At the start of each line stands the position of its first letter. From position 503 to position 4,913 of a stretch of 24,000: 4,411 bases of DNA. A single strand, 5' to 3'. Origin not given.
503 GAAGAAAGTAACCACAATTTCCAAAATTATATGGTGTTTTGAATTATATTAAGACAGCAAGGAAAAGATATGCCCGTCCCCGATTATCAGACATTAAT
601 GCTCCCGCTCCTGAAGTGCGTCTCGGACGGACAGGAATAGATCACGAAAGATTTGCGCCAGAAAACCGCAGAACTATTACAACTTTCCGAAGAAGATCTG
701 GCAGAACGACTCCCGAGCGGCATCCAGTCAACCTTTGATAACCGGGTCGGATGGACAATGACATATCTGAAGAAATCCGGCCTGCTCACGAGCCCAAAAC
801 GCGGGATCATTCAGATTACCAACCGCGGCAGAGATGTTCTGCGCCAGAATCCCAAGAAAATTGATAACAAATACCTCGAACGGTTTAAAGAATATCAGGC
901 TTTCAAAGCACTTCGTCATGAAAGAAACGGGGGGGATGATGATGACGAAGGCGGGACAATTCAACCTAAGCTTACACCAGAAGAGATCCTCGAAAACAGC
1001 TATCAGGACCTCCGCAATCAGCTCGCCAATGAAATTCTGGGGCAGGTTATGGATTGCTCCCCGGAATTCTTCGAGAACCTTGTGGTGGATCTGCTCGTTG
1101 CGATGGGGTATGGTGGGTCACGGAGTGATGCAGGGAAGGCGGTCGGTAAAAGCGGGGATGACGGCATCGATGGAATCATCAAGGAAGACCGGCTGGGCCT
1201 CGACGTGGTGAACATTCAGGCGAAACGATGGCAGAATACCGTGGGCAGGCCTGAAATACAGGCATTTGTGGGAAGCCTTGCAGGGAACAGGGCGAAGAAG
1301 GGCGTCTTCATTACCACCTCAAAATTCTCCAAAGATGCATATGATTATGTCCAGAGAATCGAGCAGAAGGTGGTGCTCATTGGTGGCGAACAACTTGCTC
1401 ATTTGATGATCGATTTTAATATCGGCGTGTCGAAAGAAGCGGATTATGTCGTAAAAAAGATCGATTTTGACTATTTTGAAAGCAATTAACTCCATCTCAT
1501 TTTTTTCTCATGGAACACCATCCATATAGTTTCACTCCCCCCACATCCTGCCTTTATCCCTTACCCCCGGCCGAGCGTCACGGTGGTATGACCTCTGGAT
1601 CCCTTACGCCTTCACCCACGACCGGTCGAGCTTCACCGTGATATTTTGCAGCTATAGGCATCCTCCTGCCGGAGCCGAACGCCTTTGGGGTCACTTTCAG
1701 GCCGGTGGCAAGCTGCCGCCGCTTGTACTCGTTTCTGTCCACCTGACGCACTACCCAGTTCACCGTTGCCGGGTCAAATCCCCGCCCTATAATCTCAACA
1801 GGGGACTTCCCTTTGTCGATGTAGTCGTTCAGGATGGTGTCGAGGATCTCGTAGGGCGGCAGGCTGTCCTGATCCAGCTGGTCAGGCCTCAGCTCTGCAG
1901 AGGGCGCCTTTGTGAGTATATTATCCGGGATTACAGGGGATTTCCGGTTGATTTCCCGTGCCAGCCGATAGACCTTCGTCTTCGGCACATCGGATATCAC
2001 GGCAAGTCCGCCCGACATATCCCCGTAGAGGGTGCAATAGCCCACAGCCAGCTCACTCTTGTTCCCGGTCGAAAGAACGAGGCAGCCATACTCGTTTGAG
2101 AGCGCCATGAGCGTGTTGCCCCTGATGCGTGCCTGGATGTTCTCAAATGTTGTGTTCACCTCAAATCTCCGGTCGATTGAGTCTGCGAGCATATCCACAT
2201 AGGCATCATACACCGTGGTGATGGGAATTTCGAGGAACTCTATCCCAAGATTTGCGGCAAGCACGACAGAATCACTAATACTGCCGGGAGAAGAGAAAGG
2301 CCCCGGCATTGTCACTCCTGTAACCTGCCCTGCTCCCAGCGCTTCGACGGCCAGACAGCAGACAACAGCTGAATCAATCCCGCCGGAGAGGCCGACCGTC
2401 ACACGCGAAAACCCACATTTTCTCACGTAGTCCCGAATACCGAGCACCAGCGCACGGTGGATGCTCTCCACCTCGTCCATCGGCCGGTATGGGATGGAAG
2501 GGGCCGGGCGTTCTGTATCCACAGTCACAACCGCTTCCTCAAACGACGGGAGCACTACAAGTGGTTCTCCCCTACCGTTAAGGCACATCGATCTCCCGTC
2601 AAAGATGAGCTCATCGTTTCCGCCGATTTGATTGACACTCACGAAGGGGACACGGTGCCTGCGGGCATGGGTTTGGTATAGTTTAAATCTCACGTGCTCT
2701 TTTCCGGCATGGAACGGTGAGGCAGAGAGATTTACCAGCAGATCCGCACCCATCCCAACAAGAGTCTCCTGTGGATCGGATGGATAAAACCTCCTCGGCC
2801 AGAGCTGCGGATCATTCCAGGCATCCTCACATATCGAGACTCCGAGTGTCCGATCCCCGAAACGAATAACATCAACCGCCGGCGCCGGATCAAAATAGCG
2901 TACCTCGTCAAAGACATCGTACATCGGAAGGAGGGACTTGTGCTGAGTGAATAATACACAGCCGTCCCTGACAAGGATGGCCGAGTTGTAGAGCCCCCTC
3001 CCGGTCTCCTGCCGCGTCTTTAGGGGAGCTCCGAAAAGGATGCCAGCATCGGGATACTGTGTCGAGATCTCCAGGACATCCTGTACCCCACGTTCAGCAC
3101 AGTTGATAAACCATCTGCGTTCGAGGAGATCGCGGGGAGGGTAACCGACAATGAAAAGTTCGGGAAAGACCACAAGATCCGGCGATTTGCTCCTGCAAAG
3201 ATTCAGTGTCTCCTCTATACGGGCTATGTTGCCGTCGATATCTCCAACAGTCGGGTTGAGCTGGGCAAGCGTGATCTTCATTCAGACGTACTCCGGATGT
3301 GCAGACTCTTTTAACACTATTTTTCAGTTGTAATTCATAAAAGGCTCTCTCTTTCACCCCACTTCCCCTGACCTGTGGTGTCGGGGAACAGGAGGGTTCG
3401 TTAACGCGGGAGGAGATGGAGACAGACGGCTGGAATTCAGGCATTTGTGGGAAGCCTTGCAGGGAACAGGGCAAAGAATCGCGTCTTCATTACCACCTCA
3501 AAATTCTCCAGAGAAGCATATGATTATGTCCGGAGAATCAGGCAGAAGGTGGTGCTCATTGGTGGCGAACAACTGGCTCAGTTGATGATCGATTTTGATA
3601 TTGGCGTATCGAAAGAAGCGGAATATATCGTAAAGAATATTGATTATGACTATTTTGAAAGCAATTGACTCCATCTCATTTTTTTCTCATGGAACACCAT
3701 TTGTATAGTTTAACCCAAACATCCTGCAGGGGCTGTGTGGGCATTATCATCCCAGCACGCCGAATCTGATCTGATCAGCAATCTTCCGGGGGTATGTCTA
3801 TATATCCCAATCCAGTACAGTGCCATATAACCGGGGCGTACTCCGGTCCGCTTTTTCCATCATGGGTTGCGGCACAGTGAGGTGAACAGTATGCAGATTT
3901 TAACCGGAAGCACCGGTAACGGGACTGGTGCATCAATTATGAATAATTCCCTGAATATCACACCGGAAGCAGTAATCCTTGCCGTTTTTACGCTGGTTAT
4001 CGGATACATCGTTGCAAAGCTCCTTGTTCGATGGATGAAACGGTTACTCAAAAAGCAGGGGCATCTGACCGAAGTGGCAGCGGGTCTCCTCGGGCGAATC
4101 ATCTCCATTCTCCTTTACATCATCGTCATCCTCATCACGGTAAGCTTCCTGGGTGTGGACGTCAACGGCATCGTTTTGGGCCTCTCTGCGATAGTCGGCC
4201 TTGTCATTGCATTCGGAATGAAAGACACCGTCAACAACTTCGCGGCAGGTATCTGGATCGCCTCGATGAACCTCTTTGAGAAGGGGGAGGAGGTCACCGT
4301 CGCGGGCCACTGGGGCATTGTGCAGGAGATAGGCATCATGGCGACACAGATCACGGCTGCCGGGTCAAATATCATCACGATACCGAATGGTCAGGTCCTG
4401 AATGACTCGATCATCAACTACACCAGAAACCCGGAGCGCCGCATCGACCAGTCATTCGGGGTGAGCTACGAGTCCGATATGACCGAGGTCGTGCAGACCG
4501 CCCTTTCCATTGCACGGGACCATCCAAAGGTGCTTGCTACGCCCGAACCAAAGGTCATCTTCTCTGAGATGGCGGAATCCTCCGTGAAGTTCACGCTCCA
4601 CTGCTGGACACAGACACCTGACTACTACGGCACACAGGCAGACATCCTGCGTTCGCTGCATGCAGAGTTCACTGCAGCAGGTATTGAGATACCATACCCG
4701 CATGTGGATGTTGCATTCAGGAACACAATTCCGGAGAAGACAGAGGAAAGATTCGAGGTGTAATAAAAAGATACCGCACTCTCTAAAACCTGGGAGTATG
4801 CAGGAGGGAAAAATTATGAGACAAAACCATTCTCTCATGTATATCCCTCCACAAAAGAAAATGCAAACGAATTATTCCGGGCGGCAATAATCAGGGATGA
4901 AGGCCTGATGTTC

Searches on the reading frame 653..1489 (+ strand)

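Call 7: search_protein_families(library=ncbifam, proteins=[window:653-1489:+], max_evalue=0.00001)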
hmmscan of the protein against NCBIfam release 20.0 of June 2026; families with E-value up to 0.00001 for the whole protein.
window:653-1489:+ (278 aa): 0 families

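Call 12: search_protein_families(library=pfam, proteins=[window:653-1489:+], max_evalue=0.001)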
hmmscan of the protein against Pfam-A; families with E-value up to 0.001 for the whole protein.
window:653-1489:+ (278 aa): 4 families
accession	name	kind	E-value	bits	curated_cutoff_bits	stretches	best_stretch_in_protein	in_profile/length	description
PF04471.18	Mrr_cat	-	1e-35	122.8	21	1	134-252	3-115/115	Restriction endonuclease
PF14338.12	Mrr_N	-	5.4e-22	78.2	29.5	1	3-65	25-87/87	Mrr N-terminal domain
PF22722.2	NA-iREase1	-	1.3e-09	38.4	27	1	162-248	23-104/106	NACHT-associated inactive Restriction Endonuclease 1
PF13156.12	Mrr_cat_2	-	1.9e-09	37.9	22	1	166-256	26-118/127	Restriction endonuclease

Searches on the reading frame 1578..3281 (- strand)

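Call 7: search_protein_families(library=ncbifam, proteins=[window:1578-3281:-], max_evalue=0.00001)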
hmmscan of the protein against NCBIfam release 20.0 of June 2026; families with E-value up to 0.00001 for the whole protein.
window:1578-3281:- (567 aa): 9 families
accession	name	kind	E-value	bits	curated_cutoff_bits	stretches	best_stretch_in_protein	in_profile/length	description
NF010588.0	PRK13981.1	equivalog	1.2e-192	641.1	479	1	1-548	5-543/546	NAD+ synthase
NF010587.0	PRK13980.1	equivalog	2e-58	197.7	255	1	270-522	10-253/267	NAD+ synthase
TIGR00552.1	nadE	equivalog_domain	2.8e-57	193.8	63.65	1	274-523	9-240/251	NAD(+) synthase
NF002730.0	PRK02628.1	equivalog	1.2e-54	185.7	473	2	261-529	323-621/677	NAD(+) synthase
NF002048.0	PRK00876.1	subfamily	1.7e-23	83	313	2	270-360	19-106/330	NAD(+) synthase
NF001979.1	PRK00768.1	equivalog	5.7e-11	42.4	250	1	273-474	20-225/266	NAD(+) synthase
TIGR03381.1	agmatine_aguB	equivalog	3.6e-08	33.1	410.25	1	4-254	4-251/279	N-carbamoylputrescine amidase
TIGR00268.2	TIGR00268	equivalog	5.8e-08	32.3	150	1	292-358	14-80/259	ATP-dependent sacrificial sulfur transferase LarE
NF040852.1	nitrile_Arch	equivalog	8.4e-08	31.7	500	1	1-255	1-234/262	nitrilase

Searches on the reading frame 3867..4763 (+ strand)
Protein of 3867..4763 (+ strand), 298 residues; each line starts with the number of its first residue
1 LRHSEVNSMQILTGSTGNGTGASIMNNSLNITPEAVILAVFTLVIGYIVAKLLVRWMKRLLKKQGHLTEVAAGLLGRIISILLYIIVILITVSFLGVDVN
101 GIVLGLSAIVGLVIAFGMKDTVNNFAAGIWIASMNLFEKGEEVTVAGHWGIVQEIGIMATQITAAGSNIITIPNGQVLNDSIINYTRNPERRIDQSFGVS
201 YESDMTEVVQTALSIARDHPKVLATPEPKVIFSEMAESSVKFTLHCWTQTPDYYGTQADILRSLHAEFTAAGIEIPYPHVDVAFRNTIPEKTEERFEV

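Call 7: search_protein_families(library=ncbifam, proteins=[window:3867-4763:+], max_evalue=0.00001)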
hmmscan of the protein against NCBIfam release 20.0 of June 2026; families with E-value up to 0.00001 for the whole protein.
window:3867-4763:+ (298 aa): 5 families
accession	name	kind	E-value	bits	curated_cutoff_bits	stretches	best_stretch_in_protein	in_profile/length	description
NF007662.0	PRK10334.1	subfamily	1.6e-40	139.2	321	1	18-288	11-281/286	small-conductance mechanosensitive channel MscS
NF047602.1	MscsSHelicob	equivalog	1.9e-40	138.9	400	1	35-284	12-258/260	small-conductance mechanosensitive channel MscS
NF008438.0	PRK11281.1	equivalog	3.2e-24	84.8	991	1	30-291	833-1095/1113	mechanosensitive channel MscK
NF047601.1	MscSThanab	equivalog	2.8e-20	73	500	1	43-286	28-278/280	small-conductance mechanosensitive channel MscS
NF008180.0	PRK10929.1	equivalog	8.6e-14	50.3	809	1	27-286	827-1087/1109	miniconductance mechanosensitive channel MscM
